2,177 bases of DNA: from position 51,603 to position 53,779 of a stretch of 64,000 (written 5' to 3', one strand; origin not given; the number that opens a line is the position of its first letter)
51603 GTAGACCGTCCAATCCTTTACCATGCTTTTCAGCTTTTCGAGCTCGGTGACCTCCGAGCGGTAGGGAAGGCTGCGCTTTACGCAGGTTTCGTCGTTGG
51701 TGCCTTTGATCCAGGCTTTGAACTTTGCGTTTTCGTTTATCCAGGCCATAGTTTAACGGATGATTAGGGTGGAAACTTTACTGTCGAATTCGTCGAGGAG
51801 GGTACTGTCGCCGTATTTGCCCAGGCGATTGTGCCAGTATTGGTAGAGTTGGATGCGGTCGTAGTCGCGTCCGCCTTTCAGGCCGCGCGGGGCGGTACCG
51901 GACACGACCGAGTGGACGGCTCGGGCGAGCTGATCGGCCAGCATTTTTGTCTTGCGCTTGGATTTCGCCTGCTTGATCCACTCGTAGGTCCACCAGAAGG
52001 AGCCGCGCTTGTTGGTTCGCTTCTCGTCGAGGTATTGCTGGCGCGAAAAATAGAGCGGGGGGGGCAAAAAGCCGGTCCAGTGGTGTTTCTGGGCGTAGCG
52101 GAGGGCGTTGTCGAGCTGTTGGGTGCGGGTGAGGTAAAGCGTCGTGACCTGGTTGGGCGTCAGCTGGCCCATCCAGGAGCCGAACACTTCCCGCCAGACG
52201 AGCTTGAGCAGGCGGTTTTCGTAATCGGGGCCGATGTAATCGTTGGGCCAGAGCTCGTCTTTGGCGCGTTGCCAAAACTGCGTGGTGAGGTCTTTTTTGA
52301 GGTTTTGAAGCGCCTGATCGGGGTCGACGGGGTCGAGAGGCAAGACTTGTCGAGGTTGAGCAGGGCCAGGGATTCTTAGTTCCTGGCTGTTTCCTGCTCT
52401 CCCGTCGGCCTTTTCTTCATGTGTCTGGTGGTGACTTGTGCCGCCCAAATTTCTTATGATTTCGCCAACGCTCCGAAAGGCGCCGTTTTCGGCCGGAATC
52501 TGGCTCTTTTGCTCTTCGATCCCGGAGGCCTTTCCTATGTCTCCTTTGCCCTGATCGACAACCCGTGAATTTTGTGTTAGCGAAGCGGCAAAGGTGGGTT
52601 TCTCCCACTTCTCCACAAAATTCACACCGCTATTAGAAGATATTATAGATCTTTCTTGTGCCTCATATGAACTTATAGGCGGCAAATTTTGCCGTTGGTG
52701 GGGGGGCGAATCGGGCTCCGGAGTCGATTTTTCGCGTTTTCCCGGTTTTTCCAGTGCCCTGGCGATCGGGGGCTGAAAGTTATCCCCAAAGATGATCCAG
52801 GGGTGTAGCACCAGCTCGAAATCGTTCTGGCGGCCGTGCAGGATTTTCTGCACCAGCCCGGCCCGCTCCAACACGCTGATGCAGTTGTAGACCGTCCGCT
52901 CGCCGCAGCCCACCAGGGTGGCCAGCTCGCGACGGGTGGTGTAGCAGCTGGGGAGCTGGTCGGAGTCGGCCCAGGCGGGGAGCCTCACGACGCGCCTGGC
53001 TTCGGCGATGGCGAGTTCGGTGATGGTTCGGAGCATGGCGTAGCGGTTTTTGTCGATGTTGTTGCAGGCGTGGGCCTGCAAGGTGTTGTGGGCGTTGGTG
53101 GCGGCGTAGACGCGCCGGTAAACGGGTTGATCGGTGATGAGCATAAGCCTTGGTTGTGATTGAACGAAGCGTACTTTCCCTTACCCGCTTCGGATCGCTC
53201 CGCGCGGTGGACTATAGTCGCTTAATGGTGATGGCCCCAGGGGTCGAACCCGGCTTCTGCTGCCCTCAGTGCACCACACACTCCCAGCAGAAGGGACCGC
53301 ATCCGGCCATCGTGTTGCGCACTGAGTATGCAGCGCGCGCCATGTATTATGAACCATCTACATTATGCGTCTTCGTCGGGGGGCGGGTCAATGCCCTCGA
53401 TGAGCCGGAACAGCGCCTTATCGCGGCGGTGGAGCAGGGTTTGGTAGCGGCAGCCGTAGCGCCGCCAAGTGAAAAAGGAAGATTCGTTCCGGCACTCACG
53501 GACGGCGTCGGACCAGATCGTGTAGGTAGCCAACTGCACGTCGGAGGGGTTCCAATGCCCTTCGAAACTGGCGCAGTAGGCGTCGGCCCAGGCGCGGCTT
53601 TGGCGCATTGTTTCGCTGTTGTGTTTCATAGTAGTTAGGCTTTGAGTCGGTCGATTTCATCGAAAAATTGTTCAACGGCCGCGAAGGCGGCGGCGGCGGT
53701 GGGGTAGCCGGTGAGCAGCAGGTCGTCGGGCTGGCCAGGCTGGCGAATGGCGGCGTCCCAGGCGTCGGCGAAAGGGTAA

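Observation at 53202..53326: tRNA-mimic RNA with complementary targets on both flanks, gating the replication gene (C4/CI-like RNA switch in a Bacteroidota prophage)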

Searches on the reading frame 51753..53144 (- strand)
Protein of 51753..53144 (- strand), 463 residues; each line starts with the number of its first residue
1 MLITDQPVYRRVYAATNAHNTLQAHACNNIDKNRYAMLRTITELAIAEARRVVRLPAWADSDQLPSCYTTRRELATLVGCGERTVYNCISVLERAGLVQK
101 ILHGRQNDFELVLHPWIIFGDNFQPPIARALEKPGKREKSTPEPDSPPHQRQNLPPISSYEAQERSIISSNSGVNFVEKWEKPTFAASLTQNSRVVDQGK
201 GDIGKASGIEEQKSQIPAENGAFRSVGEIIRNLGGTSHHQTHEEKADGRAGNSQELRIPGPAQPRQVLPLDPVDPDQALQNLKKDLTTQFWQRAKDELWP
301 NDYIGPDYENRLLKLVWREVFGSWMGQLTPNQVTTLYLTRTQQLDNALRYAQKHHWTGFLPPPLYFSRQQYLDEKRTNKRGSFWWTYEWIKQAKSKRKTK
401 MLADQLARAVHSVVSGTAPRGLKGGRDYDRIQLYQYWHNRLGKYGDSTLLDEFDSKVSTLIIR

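Call 9: search_protein_families(library=pfam, proteins=[window:51753-53144:-], max_evalue=0.01)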
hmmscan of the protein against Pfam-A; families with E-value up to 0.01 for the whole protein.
window:51753-53144:- (463 aa): 2 families
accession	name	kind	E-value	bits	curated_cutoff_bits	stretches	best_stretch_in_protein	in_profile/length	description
PF13730.12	HTH_36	-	0.0022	18.2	25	1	67-98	24-55/55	Helix-turn-helix domain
PF13545.12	HTH_Crp_2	-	0.0056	17.1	27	0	67-99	21-53/70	Crp-like helix-turn-helix domain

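Call 10: search_protein_families(library=phrogs, proteins=[window:51753-53144:-], max_evalue=0.01)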
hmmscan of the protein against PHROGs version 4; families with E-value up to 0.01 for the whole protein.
window:51753-53144:- (463 aa): 3 families
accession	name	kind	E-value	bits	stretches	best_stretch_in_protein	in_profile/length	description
phrog_186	-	DNA, RNA and nucleotide metabolism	1.6e-05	25.7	1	66-181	60-178/308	DnaD-like helicase loader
phrog_270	-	DNA, RNA and nucleotide metabolism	6e-05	23.6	1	57-165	58-163/383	replication initiation protein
phrog_428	-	DNA, RNA and nucleotide metabolism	0.0002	21.6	1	58-124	117-188/455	replication initiation protein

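Call 11: find_related_loci(query=window:51753-53144:-, collection=viral_contigs, flank=4000)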
Query window:51753-53144:- (463 aa) in viral_contigs; peptide patterns used: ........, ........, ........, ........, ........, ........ (x = any residue, [..] = any of these).
No stretch of DNA in the collection matches any of the patterns.

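Call 13: find_homologous_proteins(query=window:51753-53144:-)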
Query window:51753-53144:- (463 aa): 6 proteins with E <= 0.001 among 8000 candidates.
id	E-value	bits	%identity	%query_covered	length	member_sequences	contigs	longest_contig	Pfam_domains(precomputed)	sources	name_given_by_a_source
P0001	0.0e+0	1081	100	100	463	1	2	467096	-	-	-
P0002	4.7e-202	690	66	100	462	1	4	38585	-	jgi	jgi:hypothetical protein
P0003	1.2e-147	511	53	99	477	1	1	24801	-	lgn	-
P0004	4.6e-111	390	44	99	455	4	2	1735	-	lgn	-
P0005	7.3e-91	323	44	80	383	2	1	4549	-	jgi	jgi:hypothetical protein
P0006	2.0e-58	217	41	39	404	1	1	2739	-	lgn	-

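Call 14: find_encoding_contigs(protein=P0002, flank=6000, max_places=4)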
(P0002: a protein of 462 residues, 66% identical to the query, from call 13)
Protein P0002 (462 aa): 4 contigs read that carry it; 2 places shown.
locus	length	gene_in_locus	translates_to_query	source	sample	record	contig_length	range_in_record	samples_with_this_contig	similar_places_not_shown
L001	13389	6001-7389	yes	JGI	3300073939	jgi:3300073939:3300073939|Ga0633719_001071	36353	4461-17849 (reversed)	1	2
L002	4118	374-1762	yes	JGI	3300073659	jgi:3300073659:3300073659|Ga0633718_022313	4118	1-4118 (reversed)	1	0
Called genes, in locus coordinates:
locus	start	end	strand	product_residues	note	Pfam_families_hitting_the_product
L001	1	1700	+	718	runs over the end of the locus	-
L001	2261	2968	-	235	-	-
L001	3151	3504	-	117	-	PF13560:HTH_31 (weak), PF01381:HTH_3, PF12844:HTH_19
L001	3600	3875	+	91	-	-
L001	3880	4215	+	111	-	PF12728:HTH_17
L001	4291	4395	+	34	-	-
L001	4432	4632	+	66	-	-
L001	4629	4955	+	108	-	-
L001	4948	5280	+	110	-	PF12961:DUF3850 (faint)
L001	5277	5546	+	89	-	-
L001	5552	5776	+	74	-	-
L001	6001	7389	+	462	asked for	-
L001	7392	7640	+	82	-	-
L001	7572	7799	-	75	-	-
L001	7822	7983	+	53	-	-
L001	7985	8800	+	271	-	-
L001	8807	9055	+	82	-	-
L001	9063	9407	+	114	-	-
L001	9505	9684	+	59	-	-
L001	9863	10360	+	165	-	-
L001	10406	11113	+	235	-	-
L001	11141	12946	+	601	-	-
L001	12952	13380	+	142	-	-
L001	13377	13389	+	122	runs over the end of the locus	-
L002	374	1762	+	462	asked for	-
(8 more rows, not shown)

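Call 15: find_encoding_contigs(protein=P0003, flank=6000, max_places=4)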
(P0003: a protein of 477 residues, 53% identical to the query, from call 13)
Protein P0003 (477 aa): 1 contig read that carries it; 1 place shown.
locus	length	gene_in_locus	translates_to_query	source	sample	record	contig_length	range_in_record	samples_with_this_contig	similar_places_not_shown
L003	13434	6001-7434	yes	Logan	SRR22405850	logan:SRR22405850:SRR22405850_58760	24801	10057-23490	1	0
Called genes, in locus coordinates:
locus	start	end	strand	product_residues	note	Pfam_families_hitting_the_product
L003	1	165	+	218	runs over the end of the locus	-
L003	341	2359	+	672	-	-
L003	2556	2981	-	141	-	-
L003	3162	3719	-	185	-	PF14730:DUF4468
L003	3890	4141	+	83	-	-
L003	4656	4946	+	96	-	-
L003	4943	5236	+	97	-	-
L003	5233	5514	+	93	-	-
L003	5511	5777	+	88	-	-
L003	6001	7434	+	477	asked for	-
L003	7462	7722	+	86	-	-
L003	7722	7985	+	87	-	-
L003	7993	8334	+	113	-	-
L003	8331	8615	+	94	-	-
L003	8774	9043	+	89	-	-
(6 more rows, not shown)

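Call 16: find_encoding_contigs(protein=P0005, flank=6000, max_places=4)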
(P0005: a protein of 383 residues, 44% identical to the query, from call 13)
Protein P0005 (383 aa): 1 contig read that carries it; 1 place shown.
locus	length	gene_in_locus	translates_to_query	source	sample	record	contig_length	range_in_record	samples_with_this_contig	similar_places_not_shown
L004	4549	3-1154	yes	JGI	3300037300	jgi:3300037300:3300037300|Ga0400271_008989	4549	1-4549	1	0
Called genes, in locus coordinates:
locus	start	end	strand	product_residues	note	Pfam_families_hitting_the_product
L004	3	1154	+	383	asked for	?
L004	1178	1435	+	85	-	-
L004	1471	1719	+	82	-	-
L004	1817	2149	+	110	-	-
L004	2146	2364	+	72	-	-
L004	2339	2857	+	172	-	-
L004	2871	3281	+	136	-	-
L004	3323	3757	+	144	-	PF05063:MT-A70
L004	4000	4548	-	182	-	?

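Call 21: find_encoding_contigs(protein=P0004, flank=6000, max_places=4)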
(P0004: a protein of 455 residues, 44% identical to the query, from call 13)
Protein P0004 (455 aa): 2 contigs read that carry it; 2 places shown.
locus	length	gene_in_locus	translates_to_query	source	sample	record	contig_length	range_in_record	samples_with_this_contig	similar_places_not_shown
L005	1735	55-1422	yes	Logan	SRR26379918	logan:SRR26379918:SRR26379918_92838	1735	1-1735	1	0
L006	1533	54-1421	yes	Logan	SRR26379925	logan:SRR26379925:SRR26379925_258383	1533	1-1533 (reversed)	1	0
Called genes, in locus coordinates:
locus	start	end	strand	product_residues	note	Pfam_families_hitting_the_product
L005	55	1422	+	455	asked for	-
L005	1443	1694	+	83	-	-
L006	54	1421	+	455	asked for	-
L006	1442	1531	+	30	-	?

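Call 22: find_encoding_contigs(protein=P0006, flank=6000, max_places=4)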
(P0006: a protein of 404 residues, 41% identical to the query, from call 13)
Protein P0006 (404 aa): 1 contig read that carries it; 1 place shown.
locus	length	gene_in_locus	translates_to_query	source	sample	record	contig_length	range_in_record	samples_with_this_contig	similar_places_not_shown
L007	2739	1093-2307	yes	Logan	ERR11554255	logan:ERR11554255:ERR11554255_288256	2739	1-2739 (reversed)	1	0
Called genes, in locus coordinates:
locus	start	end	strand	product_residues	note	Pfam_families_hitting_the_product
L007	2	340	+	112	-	?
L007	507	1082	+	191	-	-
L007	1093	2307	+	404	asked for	-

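Call 36: find_homologous_proteins(query=A1, max_evalue=0.001)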
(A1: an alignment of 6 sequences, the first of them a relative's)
Query A1 (6 sequences) (463 aa, profile of the alignment): 7 proteins with E <= 0.001 among 8000 candidates.
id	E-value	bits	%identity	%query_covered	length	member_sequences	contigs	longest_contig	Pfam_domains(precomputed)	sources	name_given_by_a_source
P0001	6.2e-232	789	100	100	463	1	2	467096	-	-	-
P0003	1.6e-230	784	53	99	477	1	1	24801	-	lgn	-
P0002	2.9e-230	783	66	100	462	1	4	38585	-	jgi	jgi:hypothetical protein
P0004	3.3e-210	717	44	99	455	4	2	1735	-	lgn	-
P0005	5.9e-177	608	44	80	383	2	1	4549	-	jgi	jgi:hypothetical protein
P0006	6.1e-152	525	41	39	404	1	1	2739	-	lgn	-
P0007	1.8e-98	349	61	53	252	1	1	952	-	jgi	jgi:hypothetical protein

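Call 37: find_encoding_contigs(protein=P0007, flank=3000, max_places=3)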
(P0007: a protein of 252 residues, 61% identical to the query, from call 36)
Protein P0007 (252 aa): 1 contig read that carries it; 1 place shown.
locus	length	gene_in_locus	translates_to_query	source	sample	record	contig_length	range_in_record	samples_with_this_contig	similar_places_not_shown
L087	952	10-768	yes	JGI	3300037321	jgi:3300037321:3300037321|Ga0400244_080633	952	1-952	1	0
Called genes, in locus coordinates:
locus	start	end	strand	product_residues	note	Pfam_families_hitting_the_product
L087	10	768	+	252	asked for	-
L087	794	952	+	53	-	?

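Call 42: search_dna_similar(query=window:51753-53144:-, collection=phages, mode=protein, max_evalue=0.001)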
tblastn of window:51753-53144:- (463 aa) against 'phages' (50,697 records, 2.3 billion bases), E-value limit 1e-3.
No match.

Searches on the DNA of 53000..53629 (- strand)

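Call 4: search_rna_families(source=window, start=53000, end=53500, threshold=evalue, max_evalue=10, show_alignments=5)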
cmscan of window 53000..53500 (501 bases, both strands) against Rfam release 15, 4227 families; matches with E-value up to 10: 0.
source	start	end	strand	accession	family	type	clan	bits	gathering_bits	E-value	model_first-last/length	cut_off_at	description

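Call 12: search_dna_similar(query=window:53150-53420:-, collection=phages, mode=distant, max_evalue=1)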
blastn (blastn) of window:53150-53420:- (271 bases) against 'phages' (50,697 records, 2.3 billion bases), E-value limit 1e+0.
No match.

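Call 110: search_dna_similar(query=L091:5250-5559:+, collection=phages, mode=distant, max_evalue=1)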
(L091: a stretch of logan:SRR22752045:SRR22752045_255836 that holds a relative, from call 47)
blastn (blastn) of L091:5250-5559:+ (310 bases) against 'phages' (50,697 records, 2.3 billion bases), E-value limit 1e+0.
No match.

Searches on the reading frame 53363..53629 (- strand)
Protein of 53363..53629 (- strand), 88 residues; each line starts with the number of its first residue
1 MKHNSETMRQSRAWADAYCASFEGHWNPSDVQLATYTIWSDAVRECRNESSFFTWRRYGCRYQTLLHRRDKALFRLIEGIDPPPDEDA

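Call 9: search_protein_families(library=pfam, proteins=[window:53363-53629:-], max_evalue=0.01)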
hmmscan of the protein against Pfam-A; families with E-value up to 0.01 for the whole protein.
window:53363-53629:- (88 aa): 0 families

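Call 10: search_protein_families(library=phrogs, proteins=[window:53363-53629:-], max_evalue=0.01)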
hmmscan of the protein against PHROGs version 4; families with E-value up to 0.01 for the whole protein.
window:53363-53629:- (88 aa): 0 families

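Call 46: find_homologous_proteins(query=A2, max_evalue=0.01)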
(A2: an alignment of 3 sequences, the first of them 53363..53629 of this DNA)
Query A2 (3 sequences) (88 aa, profile of the alignment): 5 proteins with E <= 0.01 among 49 candidates.
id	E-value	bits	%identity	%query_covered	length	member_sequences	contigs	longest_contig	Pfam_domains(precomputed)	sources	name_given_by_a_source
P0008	9.9e-45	168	100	100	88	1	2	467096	-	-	-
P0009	2.3e-43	164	54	98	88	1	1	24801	-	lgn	-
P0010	4.0e-27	112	29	89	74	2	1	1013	-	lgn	-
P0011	4.5e-26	109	33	89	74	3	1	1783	-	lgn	-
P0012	9.7e-22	95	44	88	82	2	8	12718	-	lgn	-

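Call 47: find_encoding_contigs(protein=P0012, flank=5000, max_places=8)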
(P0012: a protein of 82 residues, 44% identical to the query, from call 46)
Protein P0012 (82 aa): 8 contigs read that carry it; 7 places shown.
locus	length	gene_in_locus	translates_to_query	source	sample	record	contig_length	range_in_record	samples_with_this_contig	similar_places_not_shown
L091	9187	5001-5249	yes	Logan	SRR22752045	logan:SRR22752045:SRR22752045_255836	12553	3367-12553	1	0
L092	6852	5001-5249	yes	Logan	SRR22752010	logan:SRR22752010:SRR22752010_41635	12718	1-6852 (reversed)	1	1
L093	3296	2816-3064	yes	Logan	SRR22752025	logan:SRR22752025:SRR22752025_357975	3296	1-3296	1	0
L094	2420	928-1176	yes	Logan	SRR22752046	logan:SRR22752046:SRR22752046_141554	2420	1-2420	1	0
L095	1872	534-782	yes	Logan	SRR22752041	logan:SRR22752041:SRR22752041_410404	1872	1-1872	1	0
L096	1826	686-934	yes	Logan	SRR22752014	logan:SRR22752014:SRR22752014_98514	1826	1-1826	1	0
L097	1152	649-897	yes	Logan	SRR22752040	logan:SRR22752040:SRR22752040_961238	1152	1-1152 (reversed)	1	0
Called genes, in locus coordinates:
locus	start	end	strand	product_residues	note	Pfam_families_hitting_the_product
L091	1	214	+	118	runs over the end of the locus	-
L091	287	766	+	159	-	PF18925:DUF5675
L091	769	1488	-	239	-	-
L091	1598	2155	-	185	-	PF00239:Resolvase, PF02796:HTH_7 (weak)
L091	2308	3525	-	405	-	PF17293:Arm-DNA-bind_5 (weak), PF13102:Phage_int_SAM_5 (faint)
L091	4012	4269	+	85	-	-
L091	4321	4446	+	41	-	-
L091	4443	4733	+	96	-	-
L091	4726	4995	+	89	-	-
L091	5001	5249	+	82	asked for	-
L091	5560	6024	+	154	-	PF14902:DUF4494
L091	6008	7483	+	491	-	-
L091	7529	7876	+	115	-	-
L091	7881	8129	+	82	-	-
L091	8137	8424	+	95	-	-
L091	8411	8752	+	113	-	-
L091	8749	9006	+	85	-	-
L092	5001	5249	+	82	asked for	-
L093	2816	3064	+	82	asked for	-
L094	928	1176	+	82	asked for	-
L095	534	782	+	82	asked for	-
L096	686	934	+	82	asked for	-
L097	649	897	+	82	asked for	-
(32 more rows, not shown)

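Call 48: find_encoding_contigs(protein=P0011, flank=3000, max_places=4)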
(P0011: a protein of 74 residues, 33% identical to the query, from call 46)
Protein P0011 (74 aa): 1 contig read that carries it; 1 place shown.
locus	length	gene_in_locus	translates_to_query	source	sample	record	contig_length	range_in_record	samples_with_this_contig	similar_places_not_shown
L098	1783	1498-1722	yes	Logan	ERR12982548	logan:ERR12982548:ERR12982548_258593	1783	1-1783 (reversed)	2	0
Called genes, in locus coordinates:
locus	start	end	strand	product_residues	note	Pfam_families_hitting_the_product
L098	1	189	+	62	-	?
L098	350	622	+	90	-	-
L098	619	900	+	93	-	-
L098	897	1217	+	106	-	-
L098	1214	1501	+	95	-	-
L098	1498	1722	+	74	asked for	-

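Call 49: find_encoding_contigs(protein=P0010, flank=3000, max_places=4)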
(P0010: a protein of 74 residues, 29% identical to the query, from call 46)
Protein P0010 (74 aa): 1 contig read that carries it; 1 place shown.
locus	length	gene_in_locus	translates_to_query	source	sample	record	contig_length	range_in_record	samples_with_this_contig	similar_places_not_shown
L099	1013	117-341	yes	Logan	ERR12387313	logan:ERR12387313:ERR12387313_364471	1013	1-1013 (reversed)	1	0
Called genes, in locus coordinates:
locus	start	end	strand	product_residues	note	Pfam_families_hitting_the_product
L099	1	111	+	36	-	?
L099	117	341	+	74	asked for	-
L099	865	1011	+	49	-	?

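Call 84: predict_structure(alignment_id=A3)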
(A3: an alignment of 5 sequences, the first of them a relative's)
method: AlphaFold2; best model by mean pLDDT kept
length: 88 residues; sequences in the alignment: 5
mean_pLDDT: 77.2   pTM: 0.54
mean pLDDT of the five models: 77.2, 75.9, 75.8, 74.1, 72.7
residues with pLDDT >= 90: 34; 70-90: 19; 50-70: 29; < 50: 6
segments of 3 or more residues with pLDDT < 50: 1-4
pLDDT, mean of each block of 10 residues (from residue 1): 52 65 65 91 92 92 93 84 56
secondary structure, 60 per line:
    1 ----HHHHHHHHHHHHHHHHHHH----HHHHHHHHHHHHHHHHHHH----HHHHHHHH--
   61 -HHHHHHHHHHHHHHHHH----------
elements in order: H5-23 H28-46 H51-58 H62-78

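Call 87: fold_search(model_id=the predicted structure, library=pdb)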
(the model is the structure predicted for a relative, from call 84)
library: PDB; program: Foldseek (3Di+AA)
matches with E <= 10: 65; with E <= 0.001: 0
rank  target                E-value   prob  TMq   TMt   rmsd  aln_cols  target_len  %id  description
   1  2ve8_C                3.1e+00  0.08  0.22  0.28   7.7        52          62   19  Xray structure of FtsK gamma domain (P. aeruginosa) (released 2008-09-09)
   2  4izz_A                3.7e+00  0.16  0.39  0.16   6.5        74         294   12  Crystal Structure of Fischerella Transcription Factor HetR complexed with 21mer DNA target (released 2013-03-27)
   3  5ie9_A                3.7e+00  0.15  0.39  0.37  10.9        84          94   17  Crystal structure of the Bacillus-conserved MazG protein, a nucleotide pyrophosphohydrolase (released 2016-03-30)
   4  2ve9_A                3.7e+00  0.08  0.22  0.29   7.9        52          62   17  Xray structure of KOPS bound gamma domain of FtsK (P. aeruginosa) (released 2008-09-09)
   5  7p48_6                4.0e+00  0.07  0.28  0.08  15.3        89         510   10  Staphylococcus aureus ribosome in complex with Sal(B) (released 2022-02-02)
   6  7tve_D                4.2e+00  0.28  0.50  0.11  10.5       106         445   13  ATP and DNA bound SMC5/6 core complex (released 2022-06-22)
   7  4j00_A                4.2e+00  0.14  0.40  0.16   6.4        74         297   12  Crystal Structure of Fischerella Transcription Factor HetR complexed with 24mer DNA target (released 2013-03-27)
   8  2ve8_G                4.2e+00  0.07  0.22  0.29   7.6        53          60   13  Xray structure of FtsK gamma domain (P. aeruginosa) (released 2008-09-09)
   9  4hri_A                4.5e+00  0.14  0.39  0.17   6.6        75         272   12  Crystal structure of HetR in complex with a 21-bp palindromic DNA at the upstream of the hetP promoter from Anabaena (released 2013-04-17)
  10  4hri_B                4.8e+00  0.13  0.32  0.12   5.1        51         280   12  Crystal structure of HetR in complex with a 21-bp palindromic DNA at the upstream of the hetP promoter from Anabaena (released 2013-04-17)
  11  1i1g_A                4.8e+00  0.06  0.24  0.18  10.9        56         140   20  CRYSTAL STRUCTURE OF THE LRP-LIKE TRANSCRIPTIONAL REGULATOR FROM THE ARCHAEON PYROCOCCUS FURIOSUS (released 2002-02-06)
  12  9g0w_A                4.8e+00  0.05  0.22  0.08  10.4        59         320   17  auxin transporter PIN8 as asymmetric dimer (inward/outward) with 2,4-D bound in the inward vestibule prebinding state (released 2025-04-09)
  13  4qgp_B                5.1e+00  0.13  0.42  0.35  11.5        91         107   12  Crystal structure of a pyrophosphatase (AF1178) from Archaeoglobus fulgidus DSM 4304 at 1.80 A resolution (released 2014-07-02)
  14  2c2a                  5.1e+00  0.11  0.38  0.16  11.8        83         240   11  Structure of the entire cytoplasmic portion of a sensor histidine kinase protein (released 2005-11-21)
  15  5o8y_H                5.1e+00  0.08  0.26  0.14   6.2        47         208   13  Conformational dynamism for DNA interaction in Salmonella typhimurium RcsB response regulator. (released 2017-11-15)
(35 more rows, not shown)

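Call 90: search_protein_families(library=pfam, proteins=[L091:5560-6024:+, L091:6008-7483:+], max_evalue=0.01)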
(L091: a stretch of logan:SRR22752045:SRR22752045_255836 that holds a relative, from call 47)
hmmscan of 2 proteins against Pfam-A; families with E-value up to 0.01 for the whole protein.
L091:5560-6024:+ (154 aa): 1 family
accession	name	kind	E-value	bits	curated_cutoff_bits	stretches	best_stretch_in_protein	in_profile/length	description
PF14902.11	DUF4494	-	5.8e-33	114.2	27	1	3-137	1-136/139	Domain of unknown function (DUF4494)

L091:6008-7483:+ (491 aa): 1 family
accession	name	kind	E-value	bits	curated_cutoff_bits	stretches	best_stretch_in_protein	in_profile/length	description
PF08220.18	HTH_DeoR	-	0.0094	16.1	21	0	95-125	20-49/57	DeoR-like helix-turn-helix domain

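Call 93: find_related_loci(query=A3, collection=viral_contigs, flank=3000)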
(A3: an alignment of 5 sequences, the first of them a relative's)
Query A3 (88 aa) in viral_contigs; peptide patterns used: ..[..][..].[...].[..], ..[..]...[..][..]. (x = any residue, [..] = any of these).
37 stretches matched a pattern; 5 encode a relative of the query (tblastn E <= 1e-3); 5 distinct loci.
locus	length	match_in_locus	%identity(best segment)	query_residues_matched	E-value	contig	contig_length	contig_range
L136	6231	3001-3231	42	1-77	1e-15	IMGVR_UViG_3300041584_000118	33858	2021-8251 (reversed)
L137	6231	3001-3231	42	1-77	2e-15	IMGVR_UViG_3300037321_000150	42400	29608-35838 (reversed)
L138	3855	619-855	36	1-80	2e-14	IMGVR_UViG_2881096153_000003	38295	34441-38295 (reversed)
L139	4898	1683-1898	37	1-73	4e-13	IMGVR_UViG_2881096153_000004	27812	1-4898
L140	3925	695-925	36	1-78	3e-11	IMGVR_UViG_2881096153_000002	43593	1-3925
